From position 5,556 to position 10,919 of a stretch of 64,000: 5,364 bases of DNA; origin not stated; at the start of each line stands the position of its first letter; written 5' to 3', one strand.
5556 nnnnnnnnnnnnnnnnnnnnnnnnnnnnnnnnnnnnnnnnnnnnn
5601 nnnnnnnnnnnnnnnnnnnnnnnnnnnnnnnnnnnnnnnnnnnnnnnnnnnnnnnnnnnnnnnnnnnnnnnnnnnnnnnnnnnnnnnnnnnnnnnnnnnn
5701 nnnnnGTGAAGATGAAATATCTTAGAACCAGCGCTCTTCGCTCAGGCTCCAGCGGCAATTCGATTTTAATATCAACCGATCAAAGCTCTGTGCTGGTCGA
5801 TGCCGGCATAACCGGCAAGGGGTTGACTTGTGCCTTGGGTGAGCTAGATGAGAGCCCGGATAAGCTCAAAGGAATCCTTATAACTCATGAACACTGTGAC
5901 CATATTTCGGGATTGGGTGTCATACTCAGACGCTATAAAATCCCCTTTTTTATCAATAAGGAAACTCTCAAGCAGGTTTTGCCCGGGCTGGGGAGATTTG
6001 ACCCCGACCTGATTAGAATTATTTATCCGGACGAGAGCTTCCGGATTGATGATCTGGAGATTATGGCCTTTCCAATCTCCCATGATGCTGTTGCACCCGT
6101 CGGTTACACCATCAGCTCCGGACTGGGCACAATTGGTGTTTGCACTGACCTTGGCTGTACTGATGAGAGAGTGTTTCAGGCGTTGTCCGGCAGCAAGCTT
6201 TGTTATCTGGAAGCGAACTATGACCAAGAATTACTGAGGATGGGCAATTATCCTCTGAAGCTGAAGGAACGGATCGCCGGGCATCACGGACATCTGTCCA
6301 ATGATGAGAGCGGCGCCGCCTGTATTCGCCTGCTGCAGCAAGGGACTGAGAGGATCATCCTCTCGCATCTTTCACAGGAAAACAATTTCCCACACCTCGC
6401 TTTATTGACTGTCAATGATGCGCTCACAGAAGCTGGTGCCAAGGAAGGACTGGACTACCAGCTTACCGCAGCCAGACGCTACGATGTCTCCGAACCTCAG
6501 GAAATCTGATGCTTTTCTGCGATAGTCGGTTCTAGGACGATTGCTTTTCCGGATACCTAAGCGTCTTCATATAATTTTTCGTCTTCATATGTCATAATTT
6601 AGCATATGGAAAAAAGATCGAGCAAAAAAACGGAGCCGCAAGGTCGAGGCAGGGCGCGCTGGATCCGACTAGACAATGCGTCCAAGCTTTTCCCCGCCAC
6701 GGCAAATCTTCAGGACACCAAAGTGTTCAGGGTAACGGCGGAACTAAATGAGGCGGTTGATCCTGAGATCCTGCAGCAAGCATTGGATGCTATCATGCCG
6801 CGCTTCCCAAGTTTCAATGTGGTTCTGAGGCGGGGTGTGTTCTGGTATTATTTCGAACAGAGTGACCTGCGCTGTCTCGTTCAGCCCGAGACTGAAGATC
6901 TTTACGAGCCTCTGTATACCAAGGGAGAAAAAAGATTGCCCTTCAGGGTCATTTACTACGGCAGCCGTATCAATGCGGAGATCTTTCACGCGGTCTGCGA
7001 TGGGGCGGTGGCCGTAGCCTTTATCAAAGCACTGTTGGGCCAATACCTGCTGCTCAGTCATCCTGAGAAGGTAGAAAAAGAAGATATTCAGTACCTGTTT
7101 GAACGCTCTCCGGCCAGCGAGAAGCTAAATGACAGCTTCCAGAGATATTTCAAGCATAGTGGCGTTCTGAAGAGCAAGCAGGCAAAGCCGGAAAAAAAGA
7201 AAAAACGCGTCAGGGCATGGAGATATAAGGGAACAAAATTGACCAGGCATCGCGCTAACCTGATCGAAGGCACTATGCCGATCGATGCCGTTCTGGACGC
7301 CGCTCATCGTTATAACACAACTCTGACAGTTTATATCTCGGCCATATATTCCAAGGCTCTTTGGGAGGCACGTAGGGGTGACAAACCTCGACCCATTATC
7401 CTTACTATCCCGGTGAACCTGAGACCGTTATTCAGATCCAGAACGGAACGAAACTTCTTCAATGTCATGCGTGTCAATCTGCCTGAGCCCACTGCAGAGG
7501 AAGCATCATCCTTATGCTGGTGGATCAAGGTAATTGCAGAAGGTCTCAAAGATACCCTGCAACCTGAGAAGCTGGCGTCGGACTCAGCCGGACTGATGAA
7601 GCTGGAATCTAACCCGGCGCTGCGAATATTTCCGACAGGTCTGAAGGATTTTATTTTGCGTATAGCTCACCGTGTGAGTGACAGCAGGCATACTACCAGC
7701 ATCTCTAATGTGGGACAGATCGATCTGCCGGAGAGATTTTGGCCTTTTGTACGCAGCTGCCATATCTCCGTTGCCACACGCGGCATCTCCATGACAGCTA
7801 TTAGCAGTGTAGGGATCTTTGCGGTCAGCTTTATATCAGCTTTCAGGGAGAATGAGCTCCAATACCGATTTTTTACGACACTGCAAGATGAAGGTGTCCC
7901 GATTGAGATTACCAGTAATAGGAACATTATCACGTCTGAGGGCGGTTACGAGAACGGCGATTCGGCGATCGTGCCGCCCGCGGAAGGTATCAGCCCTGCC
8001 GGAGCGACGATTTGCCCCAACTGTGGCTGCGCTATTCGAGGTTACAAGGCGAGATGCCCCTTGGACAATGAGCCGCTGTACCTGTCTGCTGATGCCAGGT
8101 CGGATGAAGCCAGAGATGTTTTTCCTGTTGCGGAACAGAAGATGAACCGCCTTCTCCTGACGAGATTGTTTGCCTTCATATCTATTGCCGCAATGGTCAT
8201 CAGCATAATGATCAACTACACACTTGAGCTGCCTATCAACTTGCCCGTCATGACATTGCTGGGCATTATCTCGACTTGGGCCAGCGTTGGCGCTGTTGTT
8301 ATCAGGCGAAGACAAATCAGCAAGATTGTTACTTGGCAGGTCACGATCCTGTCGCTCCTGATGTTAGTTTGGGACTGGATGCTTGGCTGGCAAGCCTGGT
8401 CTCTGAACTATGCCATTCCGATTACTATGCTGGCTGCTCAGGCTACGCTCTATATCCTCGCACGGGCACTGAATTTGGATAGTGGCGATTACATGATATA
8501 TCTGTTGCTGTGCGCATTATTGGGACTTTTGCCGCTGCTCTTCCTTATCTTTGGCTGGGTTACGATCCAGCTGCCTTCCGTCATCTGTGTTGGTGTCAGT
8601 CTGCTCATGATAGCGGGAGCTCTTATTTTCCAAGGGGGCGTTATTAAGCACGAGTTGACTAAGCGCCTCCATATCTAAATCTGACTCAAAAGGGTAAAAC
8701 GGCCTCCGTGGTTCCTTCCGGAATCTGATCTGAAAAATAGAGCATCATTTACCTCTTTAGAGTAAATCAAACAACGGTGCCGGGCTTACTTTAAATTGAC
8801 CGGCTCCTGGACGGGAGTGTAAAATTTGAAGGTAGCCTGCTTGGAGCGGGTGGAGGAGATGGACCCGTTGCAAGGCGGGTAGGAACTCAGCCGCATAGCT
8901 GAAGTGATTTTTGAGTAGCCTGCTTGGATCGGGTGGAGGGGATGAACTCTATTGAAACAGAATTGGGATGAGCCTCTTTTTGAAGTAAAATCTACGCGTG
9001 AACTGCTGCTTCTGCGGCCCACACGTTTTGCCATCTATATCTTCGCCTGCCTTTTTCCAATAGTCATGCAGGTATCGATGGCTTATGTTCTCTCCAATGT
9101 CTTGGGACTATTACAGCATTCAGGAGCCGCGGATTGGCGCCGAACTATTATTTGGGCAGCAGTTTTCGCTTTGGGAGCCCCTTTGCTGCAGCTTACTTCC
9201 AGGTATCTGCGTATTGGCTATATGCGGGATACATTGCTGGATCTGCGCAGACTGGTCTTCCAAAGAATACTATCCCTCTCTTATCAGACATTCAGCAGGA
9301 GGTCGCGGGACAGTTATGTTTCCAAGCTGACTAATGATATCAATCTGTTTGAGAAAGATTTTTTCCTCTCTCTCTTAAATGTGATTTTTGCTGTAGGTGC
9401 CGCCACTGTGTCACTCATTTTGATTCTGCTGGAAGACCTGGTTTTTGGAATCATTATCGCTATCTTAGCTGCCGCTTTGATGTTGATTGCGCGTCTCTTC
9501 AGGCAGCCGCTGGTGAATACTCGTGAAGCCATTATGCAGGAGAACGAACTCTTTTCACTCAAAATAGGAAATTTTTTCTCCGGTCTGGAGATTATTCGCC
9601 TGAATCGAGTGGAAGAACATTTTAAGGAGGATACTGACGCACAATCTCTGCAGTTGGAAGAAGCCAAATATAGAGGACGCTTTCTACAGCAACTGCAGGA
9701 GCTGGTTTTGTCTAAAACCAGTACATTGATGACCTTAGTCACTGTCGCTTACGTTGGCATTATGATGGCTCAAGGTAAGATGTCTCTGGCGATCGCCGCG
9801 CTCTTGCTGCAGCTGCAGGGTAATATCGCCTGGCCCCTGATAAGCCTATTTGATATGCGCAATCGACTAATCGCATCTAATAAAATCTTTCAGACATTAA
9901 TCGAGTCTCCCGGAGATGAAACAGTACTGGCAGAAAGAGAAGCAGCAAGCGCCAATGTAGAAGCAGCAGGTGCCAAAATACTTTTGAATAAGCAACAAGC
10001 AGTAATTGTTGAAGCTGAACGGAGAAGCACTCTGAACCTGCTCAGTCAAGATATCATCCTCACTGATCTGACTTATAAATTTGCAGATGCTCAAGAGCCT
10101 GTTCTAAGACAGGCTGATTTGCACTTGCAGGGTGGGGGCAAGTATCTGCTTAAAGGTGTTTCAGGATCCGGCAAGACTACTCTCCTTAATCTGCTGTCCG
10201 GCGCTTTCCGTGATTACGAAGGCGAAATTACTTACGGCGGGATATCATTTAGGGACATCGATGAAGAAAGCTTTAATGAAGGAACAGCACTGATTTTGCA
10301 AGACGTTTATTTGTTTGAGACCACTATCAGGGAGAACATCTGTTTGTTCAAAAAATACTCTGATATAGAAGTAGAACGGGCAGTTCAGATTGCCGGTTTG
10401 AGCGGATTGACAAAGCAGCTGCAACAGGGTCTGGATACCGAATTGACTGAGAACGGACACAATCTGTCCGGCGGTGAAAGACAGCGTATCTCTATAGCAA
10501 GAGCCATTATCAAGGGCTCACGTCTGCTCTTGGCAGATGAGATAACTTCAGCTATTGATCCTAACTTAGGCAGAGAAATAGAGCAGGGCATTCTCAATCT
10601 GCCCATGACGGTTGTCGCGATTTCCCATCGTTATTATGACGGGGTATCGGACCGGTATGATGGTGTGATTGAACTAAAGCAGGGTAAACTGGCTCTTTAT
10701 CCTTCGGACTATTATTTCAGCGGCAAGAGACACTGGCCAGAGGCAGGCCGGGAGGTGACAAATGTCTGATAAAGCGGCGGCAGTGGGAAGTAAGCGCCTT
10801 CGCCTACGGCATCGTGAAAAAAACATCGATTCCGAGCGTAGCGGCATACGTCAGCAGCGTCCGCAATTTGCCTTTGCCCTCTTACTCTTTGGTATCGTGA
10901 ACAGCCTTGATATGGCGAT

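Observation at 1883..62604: Many unrelated short tandem duplications fill the intergenic spacers and repeatedly re-copy gene 3' ends with their stop codons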

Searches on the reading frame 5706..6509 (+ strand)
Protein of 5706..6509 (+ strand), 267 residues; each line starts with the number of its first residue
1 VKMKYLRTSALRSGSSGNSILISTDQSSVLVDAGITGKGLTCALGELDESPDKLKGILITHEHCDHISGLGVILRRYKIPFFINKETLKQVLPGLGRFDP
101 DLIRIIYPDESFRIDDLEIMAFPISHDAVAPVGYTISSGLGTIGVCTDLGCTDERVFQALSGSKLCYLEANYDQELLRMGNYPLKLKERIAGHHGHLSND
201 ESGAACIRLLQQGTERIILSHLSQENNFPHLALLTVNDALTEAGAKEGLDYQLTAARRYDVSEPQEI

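Call 44: search_protein_families(library=pfam, proteins=[window:5706-6509:+], max_evalue=0.000001)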
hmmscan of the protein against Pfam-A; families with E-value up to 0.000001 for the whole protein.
window:5706-6509:+ (267 aa): 2 families
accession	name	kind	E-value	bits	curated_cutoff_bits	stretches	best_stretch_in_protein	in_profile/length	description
PF12706.13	Lactamase_B_2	-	5.4e-20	72.3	27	1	29-221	3-199/200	Beta-lactamase superfamily domain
PF00753.33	Lactamase_B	-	1.4e-16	61.4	22.7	1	15-221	4-196/196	Metallo-beta-lactamase superfamily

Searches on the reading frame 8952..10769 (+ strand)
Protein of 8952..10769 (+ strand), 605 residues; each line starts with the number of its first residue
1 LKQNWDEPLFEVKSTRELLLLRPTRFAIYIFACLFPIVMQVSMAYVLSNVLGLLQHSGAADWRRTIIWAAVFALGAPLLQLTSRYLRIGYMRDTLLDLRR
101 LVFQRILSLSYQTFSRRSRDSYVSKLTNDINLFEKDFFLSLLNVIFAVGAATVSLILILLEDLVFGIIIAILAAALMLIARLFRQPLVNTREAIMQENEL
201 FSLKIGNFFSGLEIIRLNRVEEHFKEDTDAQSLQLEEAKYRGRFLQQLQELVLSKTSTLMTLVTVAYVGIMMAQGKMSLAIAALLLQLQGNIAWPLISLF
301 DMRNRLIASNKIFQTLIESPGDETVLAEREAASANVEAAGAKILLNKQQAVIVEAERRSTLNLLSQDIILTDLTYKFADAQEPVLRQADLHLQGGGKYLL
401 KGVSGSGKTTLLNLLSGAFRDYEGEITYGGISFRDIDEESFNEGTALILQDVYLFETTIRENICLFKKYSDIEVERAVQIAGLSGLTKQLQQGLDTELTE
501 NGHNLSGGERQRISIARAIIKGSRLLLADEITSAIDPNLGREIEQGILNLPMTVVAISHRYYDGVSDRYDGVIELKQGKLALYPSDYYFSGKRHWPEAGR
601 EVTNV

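Call 16: search_protein_families(library=ncbifam, proteins=[window:8952-10769:+], max_evalue=0.00001)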
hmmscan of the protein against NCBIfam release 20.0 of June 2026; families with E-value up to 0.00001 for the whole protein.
window:8952-10769:+ (605 aa): 165 families (the best 25 are shown)
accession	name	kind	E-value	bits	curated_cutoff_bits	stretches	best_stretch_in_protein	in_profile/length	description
TIGR03796.1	NHLM_micro_ABC1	equivalog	4.2e-51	174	853.3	1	26-579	156-688/710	NHLP family bacteriocin export ABC transporter peptidase/permease/ATPase subunit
TIGR02857.1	CydD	equivalog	8.2e-51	173.5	435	1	30-561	9-517/529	thiol reductant ABC exporter subunit CydD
TIGR02868.1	CydC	equivalog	5.4e-48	163.9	329.05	1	95-559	85-528/530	thiol reductant ABC exporter subunit CydC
TIGR03375.1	type_I_sec_LssB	subfamily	3.8e-46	157.7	693.1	1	362-561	460-662/696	type I secretion system permease/ATPase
TIGR02203.1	MsbA_lipidA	equivalog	7.1e-45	153.5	602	1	367-580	331-546/572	lipid A export permease/ATP-binding protein MsbA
NF008364.0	PRK11160.1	equivalog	1.6e-42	145.9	630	1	95-581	92-553/575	heme ABC transporter ATP-binding protein/permease CydC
TIGR01193.1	bacteriocin_ABC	subfamily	1e-41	143.3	523.85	1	354-580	457-686/708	peptide cleavage/export ABC transporter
TIGR02204.1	MsbA_rel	hypoth_equivalog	7.2e-41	140.5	780.4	1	82-579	76-551/576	ABC transporter, permease/ATP-binding protein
NF050039.1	sacti_exp_GggC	equivalog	1.4e-40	140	750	1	342-575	290-511/511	streptosactin export ABC transporter GggC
NF045513.1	HepA_fam_ABC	equivalog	8.7e-40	136.7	725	1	74-580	102-586/610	heterocyst formation ABC transporter subunit HepA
NF008381.0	PRK11176.1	equivalog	1.2e-39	136.2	867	1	364-562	338-540/582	lipid A ABC transporter ATP-binding protein/permease MsbA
TIGR03797.1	NHLM_micro_ABC2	equivalog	1e-37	130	709.4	1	358-561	442-645/686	NHLP bacteriocin export ABC transporter permease/ATPase subunit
NF010178.0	PRK13657.1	equivalog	2.4e-36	125.4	733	1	354-561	321-530/588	glucan ABC transporter ATP-binding protein/ permease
TIGR01846.1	type_I_sec_HlyB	subfamily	1.2e-34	119.7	725.55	1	358-580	446-669/694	type I secretion system permease/ATPase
NF052233.1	CphA_assoc_ABC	equivalog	1.9e-34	119.1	880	1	338-561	477-703/766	cyanophycin metabolism-associated ABC transporter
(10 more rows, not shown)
